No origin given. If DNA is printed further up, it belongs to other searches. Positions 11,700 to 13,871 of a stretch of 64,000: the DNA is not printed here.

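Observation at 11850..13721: Chimeric DNRLRE-like / poly-Pro / BclA-C1q-like / beta-helix protein without signal peptide or collagen repeats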

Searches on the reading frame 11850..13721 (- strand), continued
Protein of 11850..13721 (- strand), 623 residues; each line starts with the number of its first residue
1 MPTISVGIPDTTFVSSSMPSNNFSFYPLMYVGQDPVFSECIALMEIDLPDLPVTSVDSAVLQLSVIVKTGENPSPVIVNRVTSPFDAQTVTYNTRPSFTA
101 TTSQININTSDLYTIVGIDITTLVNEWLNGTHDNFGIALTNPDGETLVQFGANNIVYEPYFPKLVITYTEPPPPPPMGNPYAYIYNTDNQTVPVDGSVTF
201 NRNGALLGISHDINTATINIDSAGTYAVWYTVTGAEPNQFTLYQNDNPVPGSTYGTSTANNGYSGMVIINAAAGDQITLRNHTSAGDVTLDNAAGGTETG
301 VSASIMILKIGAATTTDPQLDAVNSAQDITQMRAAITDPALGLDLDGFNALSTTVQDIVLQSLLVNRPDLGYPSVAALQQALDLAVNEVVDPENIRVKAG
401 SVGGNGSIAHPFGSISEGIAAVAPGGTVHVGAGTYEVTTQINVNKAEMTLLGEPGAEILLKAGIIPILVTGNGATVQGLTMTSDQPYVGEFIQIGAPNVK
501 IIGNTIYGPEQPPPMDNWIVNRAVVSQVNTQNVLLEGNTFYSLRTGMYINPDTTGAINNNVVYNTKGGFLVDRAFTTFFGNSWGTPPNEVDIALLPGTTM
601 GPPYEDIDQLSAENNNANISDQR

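Call 28: find_related_loci(query=A1, collection=genome_contigs, flank=10000)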
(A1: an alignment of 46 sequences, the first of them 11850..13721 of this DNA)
Query A1 (623 aa) in genome_contigs; peptide patterns used: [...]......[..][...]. (x = any residue, [..] = any of these).
51 stretches matched a pattern; 19 encode a relative of the query (tblastn E <= 1e-3); 19 distinct loci.
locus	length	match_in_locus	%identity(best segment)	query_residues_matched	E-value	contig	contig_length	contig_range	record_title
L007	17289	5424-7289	80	1-623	0e+0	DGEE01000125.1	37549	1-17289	MAG TPA_asm: Hungateiclostridiaceae bacterium UBA3934 UBA3934_contig_8352, whole genome shotgun sequence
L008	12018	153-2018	78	1-623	0e+0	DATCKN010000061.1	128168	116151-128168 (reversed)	MAG TPA_asm: Thermoclostridium sp. isolate SMAG_U7097 k141_283609, whole genome shotgun sequence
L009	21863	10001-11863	77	1-623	0e+0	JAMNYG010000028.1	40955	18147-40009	MAG: Bacillota bacterium isolate Bin_20 Bin_20_scaffold_615, whole genome shotgun sequence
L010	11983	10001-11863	78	1-623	0e+0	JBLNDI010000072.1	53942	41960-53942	MAG: Bacillota bacterium isolate MAG103 PRJNA950955_bin12_renamed_71, whole genome shotgun sequence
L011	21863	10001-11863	75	1-623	0e+0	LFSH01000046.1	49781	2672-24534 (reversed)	MAG: Clostridiales bacterium DTU070 scaffold12265, whole genome shotgun sequence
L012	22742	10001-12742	64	1-623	0e+0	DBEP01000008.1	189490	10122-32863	MAG TPA_asm: Lachnoclostridium sp. UBA903 UBA903_contig_2987, whole genome shotgun sequence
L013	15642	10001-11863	76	1-623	0e+0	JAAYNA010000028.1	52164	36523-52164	MAG: Clostridiaceae bacterium isolate AS20ysBPTH_8 9591_AS20, whole genome shotgun sequence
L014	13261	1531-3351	45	1-619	3e-163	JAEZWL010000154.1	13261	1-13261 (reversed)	MAG: Bacillota bacterium isolate OH_PFB_158 k127_820094, whole genome shotgun sequence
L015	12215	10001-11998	47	1-623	1e-160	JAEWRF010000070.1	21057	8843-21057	MAG: Bacillota bacterium isolate OH_SBrB_47 k127_1024739, whole genome shotgun sequence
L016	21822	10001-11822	42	1-617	3e-90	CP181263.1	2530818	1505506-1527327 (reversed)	MAG: Eubacteriales bacterium isolate UW_FK_CAPRO1_1 chromosome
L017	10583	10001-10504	61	1-168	3e-58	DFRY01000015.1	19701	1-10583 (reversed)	MAG TPA_asm: Ruminococcaceae bacterium UBA3451 UBA3451_contig_1272, whole genome shotgun sequence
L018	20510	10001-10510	54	1-170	1e-50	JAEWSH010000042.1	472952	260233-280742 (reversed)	MAG: Bacillota bacterium isolate OH_SBrB_98 k127_1068121, whole genome shotgun sequence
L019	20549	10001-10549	45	1-183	4e-44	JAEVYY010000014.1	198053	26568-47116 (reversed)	MAG: Bacillota bacterium isolate OH_PBB_150 k127_184867, whole genome shotgun sequence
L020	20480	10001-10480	50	11-172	7e-41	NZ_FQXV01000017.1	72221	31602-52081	Sporobacter termitidis DSM 10068, whole genome shotgun sequence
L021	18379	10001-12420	65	1-623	0e+0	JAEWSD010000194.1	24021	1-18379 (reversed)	MAG: Bacillota bacterium isolate OH_SBrB_92 k127_656037, whole genome shotgun sequence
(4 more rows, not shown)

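Call 35: predict_structure(alignment_id=A1)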
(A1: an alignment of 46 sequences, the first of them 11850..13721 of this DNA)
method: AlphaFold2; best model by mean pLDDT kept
length: 623 residues; sequences in the alignment: 46
mean_pLDDT: 91.1   pTM: 0.59
mean pLDDT of the five models: 91.1, 91.1, 90.7, 90.1, 89.7
residues with pLDDT >= 90: 448; 70-90: 152; 50-70: 16; < 50: 7
segments of 3 or more residues with pLDDT < 50: 172-177
pLDDT, mean of each block of 10 residues (from residue 1): 84 95 91 94 92 89 93 94 94 95 93 93 93 95 92 78 87 56 90 92 88 94 91 85 88 79 83 92 86 60 90 77 88 94 94 94 88 91 96 95 94 96 97 96 98 97 96 98 95 98 96 91 95 98 95 96 96 95 94 94 92 96 94
secondary structure, 60 per line:
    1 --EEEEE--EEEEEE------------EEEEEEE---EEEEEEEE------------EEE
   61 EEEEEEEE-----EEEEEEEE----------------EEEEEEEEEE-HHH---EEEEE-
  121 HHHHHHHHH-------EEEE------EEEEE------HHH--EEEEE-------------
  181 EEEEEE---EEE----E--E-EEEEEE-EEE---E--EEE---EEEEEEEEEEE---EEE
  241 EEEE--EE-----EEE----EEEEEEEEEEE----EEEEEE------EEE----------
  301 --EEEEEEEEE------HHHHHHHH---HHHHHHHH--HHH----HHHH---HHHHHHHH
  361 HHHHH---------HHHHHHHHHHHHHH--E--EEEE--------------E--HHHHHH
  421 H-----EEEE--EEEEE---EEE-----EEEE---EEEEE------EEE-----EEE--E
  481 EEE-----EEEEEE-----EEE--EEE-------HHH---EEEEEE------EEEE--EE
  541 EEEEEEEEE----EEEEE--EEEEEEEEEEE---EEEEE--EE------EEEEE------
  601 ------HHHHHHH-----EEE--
elements in order: E3-7 E10-15 E28-34 E38-45 E58-68 E74-81 E98-107 E115-119 H121-129 E137-140 E147-151 E163-167 E181-186 E190-192 E202-207 E209-211 E218-220 E224-234 E238-244 E254-256 E261-271 E276-281 E288-290 E303-311 H318-325 H329-336 H346-349 H353-365 H375-388 E394-397 H415-421 E427-430 E433-437 E441-443 E449-452 E456-460 E467-469 E475-477 E480-483 E489-494 E500-502 E505-507 E521-526 E533-536 E539-549 E554-558 E561-571 E575-579 E590-594 H607-613 E619-621

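Call 37: search_protein_representatives(protein=window:11850-13721:-)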
Query: 623 residues. Proteins with E-value up to 0.001 (for the whole library): 2574; up to 1e-10: 849; up to 1e-30: 91. The best 150 are listed.
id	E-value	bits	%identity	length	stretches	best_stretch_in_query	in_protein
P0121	1.9e-216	736.9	41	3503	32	311-386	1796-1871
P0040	1.8e-212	723.8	58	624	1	7-623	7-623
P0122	2.7e-169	581.2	51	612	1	1-619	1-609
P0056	6.0e-146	504.1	42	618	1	1-620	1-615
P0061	5.6e-140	484.3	48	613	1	1-623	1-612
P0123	1.6e-126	439.9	38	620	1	1-623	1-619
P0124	1.5e-123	430.1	39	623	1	3-623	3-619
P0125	4.8e-120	418.5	57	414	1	253-623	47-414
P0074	5.9e-114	398.4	64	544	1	310-623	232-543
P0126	1.5e-104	367.3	37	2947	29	311-386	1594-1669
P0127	3.0e-84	300.3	63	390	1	386-623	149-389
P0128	3.1e-84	300.2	79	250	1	240-417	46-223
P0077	5.7e-82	292.8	43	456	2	1-172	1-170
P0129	1.0e-80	288.7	62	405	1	392-623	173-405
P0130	3.3e-80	287.0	59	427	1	377-623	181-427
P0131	9.6e-80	285.4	49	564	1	180-482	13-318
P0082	1.3e-70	255.3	45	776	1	172-479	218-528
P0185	3.8e-37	144.7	31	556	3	179-311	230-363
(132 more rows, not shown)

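Call 38: fold_search(model_id=the predicted structure, library=pdb)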
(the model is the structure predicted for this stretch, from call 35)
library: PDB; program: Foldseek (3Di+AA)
matches with E <= 10: 1142; with E <= 0.001: 76
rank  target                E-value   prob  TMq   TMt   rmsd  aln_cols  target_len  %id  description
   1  9h38_A                1.2e-11  1.00  0.21  0.92   1.1       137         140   37  C-terminal domain of the F-ENA tip fibrillum F-BclA from Bacillus thuringiensis (released 2025-03-12)
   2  9h38_B                2.8e-11  1.00  0.21  0.93   1.1       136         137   39  C-terminal domain of the F-ENA tip fibrillum F-BclA from Bacillus thuringiensis (released 2025-03-12)
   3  9h38_R                3.0e-11  1.00  0.21  0.90   1.3       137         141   38  C-terminal domain of the F-ENA tip fibrillum F-BclA from Bacillus thuringiensis (released 2025-03-12)
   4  9h38_K                4.3e-11  1.00  0.21  0.92   1.1       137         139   38  C-terminal domain of the F-ENA tip fibrillum F-BclA from Bacillus thuringiensis (released 2025-03-12)
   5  9h38_L                6.5e-11  1.00  0.21  0.90   1.2       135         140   38  C-terminal domain of the F-ENA tip fibrillum F-BclA from Bacillus thuringiensis (released 2025-03-12)
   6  9h38_M                8.2e-11  1.00  0.21  0.93   1.1       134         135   38  C-terminal domain of the F-ENA tip fibrillum F-BclA from Bacillus thuringiensis (released 2025-03-12)
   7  9h38_S                1.2e-10  1.00  0.21  0.93   1.3       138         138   38  C-terminal domain of the F-ENA tip fibrillum F-BclA from Bacillus thuringiensis (released 2025-03-12)
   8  8wab_A                1.3e-07  1.00  0.25  0.81   3.0       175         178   18  Crystal structure of a chondroitin sulfate-binding carbohydrate binding module of a chondroitinase (released 2024-01-17)
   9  8wab_B                3.9e-07  1.00  0.25  0.83   2.8       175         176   18  Crystal structure of a chondroitin sulfate-binding carbohydrate binding module of a chondroitinase (released 2024-01-17)
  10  7c7d_A                4.3e-07  1.00  0.17  0.20  29.1       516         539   10  Crystal structure of the catalytic unit of thermostable GH87 alpha-1,3-glucanase from Streptomyces thermodiastaticus s (released 2020-11-11)
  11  3twi_A                8.2e-07  1.00  0.19  0.81   2.5       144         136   20  Variable Lymphocyte Receptor Recognition of the Immunodominant Glycoprotein of Bacillus anthracis Spores (released 2012-03-14)
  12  3tyj                  1.4e-06  1.00  0.19  0.82   2.6       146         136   19  Bacillus collagen-like protein of anthracis P159S mutant (released 2012-03-14)
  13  2r6q                  1.7e-06  1.00  0.20  0.82   2.8       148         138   20  Crystal Structure of BclA-island Construct (released 2009-03-10)
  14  1wck                  1.8e-06  1.00  0.19  0.82   2.3       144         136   20  Crystal structure of the C-terminal domain of BclA, the major antigen of the exosporium of the Bacillus anthracis spore. (released 2005-10-25)
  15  2z5w                  1.9e-06  1.00  0.19  0.82   2.2       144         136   20  tBclA, a recombinant spore surface protein from Bacillus anthracis (released 2008-04-22)
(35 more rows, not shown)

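Call 41: search_protein_families(library=pfam, proteins=[P0068, P0070, P0058, P0082, P0091, P0047, P0185, P0131], max_evalue=0.01)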
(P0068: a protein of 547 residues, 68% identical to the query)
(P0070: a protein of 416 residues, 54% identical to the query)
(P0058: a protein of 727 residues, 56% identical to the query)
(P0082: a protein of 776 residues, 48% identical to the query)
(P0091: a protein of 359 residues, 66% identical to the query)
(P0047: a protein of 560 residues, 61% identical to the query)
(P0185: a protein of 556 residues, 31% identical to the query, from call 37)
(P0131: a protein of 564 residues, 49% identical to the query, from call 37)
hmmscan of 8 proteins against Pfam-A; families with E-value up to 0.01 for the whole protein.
P0068 (547 aa): 2 families
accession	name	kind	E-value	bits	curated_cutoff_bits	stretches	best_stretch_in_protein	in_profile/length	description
PF13229.12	Beta_helix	-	1.5e-06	28.4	25.9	1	396-505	55-156/158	Right handed beta helix region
PF07602.17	DUF1565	-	1.9e-05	24.6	20.3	0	391-493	100-202/257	Protein of unknown function (DUF1565)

P0070 (416 aa): 1 family
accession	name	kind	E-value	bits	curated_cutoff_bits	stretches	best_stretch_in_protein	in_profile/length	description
PF13229.12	Beta_helix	-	5.1e-05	23.4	25.9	1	281-372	72-157/158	Right handed beta helix region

P0058 (727 aa): 4 families
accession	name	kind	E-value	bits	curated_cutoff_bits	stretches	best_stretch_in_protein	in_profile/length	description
PF24517.2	CBM96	-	3.3e-19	69.8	26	1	7-167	6-164/164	Carbohydrate-binding module family 96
PF18573.7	BclA_C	-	7.6e-09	36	38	1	179-291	2-119/128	BclA C-terminal domain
PF12708.12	Pect-lyase_RHGA_epim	-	0.00016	21.9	27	1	383-574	26-171/213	Rhamnogalacturonase A/epimerase, pectate lyase-like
PF06848.17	Disaggr_repeat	-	0.00036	20.7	33.9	1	84-139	99-151/179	Disaggregatase related repeat domain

P0082 (776 aa): 3 families
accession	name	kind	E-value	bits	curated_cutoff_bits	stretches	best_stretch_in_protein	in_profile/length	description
PF01391.23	Collagen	-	4e-08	33.3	27.2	1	160-218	1-59/60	Collagen triple helix repeat (20 copies)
PF02018.23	CBM_4_9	-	1.5e-07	32.3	25.9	1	6-134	4-129/136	Carbohydrate binding domain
PF18573.7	BclA_C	-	5.8e-05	23.4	38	1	229-345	2-122/128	BclA C-terminal domain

P0091 (359 aa): 1 family
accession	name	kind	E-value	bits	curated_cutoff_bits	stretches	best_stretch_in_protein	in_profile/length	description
PF24517.2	CBM96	-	7.6e-12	45.8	26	1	8-155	7-153/164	Carbohydrate-binding module family 96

P0047 (560 aa): 2 families
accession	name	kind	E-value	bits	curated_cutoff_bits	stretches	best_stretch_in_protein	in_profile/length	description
PF18573.7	BclA_C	-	1.1e-09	38.7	38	1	120-247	2-127/128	BclA C-terminal domain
PF01391.23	Collagen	-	3.4e-07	30.3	27.2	1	51-109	1-59/60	Collagen triple helix repeat (20 copies)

P0185 (556 aa): 2 families
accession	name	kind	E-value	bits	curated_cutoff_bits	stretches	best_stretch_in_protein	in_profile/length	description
PF18573.7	BclA_C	-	3e-14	53.4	38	2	236-347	4-119/128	BclA C-terminal domain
PF00386.27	C1q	-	4.2e-09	37.1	23.7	1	238-337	7-109/127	C1q domain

P0131 (564 aa): 4 families
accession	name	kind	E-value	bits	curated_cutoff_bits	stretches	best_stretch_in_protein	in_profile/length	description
PF18573.7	BclA_C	-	2.7e-06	27.7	38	1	15-128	1-119/128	BclA C-terminal domain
PF07602.17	DUF1565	-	2e-05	24.5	20.3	0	375-439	114-177/257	Protein of unknown function (DUF1565)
PF12708.12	Pect-lyase_RHGA_epim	-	0.00012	22.4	27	1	252-411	28-171/213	Rhamnogalacturonase A/epimerase, pectate lyase-like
PF13229.12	Beta_helix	-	0.0089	16.1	25.9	0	343-431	77-157/158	Right handed beta helix region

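Call 43: find_encoding_contigs(protein=P0074, flank=8000, max_places=1)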
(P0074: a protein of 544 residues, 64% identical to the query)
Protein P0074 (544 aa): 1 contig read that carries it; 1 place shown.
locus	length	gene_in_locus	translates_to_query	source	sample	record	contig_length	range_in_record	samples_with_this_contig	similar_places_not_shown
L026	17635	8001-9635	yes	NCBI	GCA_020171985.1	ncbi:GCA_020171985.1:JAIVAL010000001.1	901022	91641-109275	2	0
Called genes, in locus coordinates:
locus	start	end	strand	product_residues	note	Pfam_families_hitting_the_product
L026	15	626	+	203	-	PF00440:TetR_N, PF17924:TetR_C_19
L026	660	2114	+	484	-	PF07690:MFS_1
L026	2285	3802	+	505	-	PF01039:Carboxyl_trans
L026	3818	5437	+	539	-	PF00501:AMP-binding, PF13193:AMP-binding_C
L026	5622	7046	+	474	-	PF00171:Aldedh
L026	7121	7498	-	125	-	PF00856:SET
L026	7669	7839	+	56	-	-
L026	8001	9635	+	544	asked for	PF07602:DUF1565 (faint), PF22842:Pel9A-like_beta_helix, PF13229:Beta_helix (weak)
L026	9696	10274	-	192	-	PF02245:Pur_DNA_glyco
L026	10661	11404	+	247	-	PF00106:adh_short, PF08659:KR, PF13460:NAD_binding_10 (weak), PF13561:adh_short_C2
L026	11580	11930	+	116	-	PF02627:CMD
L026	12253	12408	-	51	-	-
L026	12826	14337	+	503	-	PF01225:Mur_ligase, PF08245:Mur_ligase_M, PF02875:Mur_ligase_C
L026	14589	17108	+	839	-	PF00149:Metallophos, PF02872:5_nucleotid_C, PF00395:SLH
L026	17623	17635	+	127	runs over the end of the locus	PF26344:YuzC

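Call 44: find_encoding_contigs(protein=P0047, flank=8000, max_places=1)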
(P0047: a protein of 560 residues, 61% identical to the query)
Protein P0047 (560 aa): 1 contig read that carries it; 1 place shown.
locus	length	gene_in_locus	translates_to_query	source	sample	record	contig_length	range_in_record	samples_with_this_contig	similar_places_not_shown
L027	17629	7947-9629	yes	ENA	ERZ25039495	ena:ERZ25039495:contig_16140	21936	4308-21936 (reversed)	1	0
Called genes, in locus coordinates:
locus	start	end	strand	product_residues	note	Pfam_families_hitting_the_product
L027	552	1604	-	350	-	PF00756:Esterase, PF02230:Abhydrolase_2 (faint), PF10503:Esterase_PHB, PF00326:Peptidase_S9 (weak)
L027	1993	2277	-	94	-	-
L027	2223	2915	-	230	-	PF20529:DUF6744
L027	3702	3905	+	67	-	PF00313:CSD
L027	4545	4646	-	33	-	-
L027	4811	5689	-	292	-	PF13276:HTH_21, PF00665:rve, PF13683:rve_3, PF13333:rve_2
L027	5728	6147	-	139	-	PF20310:HTH_Tnp_2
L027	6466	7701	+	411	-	PF01548:DEDD_Tnp_IS110, PF02371:Transposase_20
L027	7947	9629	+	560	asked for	PF01391:Collagen (weak), PF18573:BclA_C, PF22842:Pel9A-like_beta_helix (weak)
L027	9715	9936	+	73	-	PF05901:Excalibur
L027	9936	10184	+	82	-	PF11213:DUF3006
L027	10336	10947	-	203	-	PF00239:Resolvase, PF02796:HTH_7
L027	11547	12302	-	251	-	PF00106:adh_short, PF13561:adh_short_C2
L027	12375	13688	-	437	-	PF02447:GntP_permease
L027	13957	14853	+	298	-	PF00126:HTH_1, PF03466:LysR_substrate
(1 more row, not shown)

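Call 45: find_encoding_contigs(protein=P0070, flank=8000, max_places=1)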
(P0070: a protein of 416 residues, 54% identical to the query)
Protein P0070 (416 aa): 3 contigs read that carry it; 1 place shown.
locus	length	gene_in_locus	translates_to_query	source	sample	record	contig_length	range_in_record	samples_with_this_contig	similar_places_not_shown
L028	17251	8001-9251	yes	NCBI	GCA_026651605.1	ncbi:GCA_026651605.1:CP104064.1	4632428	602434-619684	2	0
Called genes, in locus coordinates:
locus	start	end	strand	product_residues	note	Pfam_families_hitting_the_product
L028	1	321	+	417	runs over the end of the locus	PF13439:Glyco_transf_4, PF13579:Glyco_trans_4_4, PF20706:GT4-conflict (weak), PF00534:Glycos_transf_1, PF13692:Glyco_trans_1_4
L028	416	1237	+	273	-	-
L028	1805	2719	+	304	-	PF01073:3Beta_HSD, PF01370:Epimerase, PF02719:Polysacc_synt_2, PF04321:RmlD_sub_bind, PF13460:NAD_binding_10 (weak), PF16363:GDP_Man_Dehyd, PF07993:NAD_binding_4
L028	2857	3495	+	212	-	PF08795:DUF1796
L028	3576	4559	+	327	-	PF01073:3Beta_HSD, PF01370:Epimerase, PF02719:Polysacc_synt_2, PF04321:RmlD_sub_bind, PF05368:NmrA, PF07993:NAD_binding_4 (weak), PF13460:NAD_binding_10, PF16363:GDP_Man_Dehyd, +2 more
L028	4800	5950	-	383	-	PF01527:HTH_Tnp_1, PF13276:HTH_21, PF00665:rve, PF13683:rve_3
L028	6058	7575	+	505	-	PF08323:Glyco_transf_5 (faint), PF13439:Glyco_transf_4, PF13579:Glyco_trans_4_4, PF20706:GT4-conflict (weak), PF00534:Glycos_transf_1, PF13692:Glyco_trans_1_4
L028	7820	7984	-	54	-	-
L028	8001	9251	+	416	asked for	PF22842:Pel9A-like_beta_helix (weak)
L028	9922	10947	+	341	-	PF00005:ABC_tran, PF13304:AAA_21, PF13732:DrrA1-3_C (faint)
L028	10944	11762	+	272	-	PF01061:ABC2_membrane, PF12698:ABC2_membrane_3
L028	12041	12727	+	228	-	PF26549:Tricorn_N (faint), PF25174:Beta-prop_THOC3 (faint), PF26550:Tricorn_2nd (faint)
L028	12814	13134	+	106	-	-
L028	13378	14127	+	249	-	PF13302:Acetyltransf_3, PF13420:Acetyltransf_4, PF00583:Acetyltransf_1, PF13508:Acetyltransf_7 (weak)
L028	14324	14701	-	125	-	-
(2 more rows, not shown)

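Call 66: search_protein_families(library=pfam, proteins=[P0121], max_evalue=0.01)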
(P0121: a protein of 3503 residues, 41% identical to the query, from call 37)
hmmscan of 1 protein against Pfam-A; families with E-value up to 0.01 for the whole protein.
P0121 (3503 aa): 3 families
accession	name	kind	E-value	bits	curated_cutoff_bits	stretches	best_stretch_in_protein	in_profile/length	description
PF20578.4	aBig_2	-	4e-254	821.8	27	9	2929-3016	1-88/89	Atrophied bacterial Ig domain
PF03934.19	T2SSK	-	6.1e-24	84.6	24.2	0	1842-1872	20-50/63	Type II secretion system (T2SS), protein K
PF23791.1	DUF7173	-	1.9e-14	54.3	27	0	1081-1133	79-131/145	Family of unknown function (DUF7173)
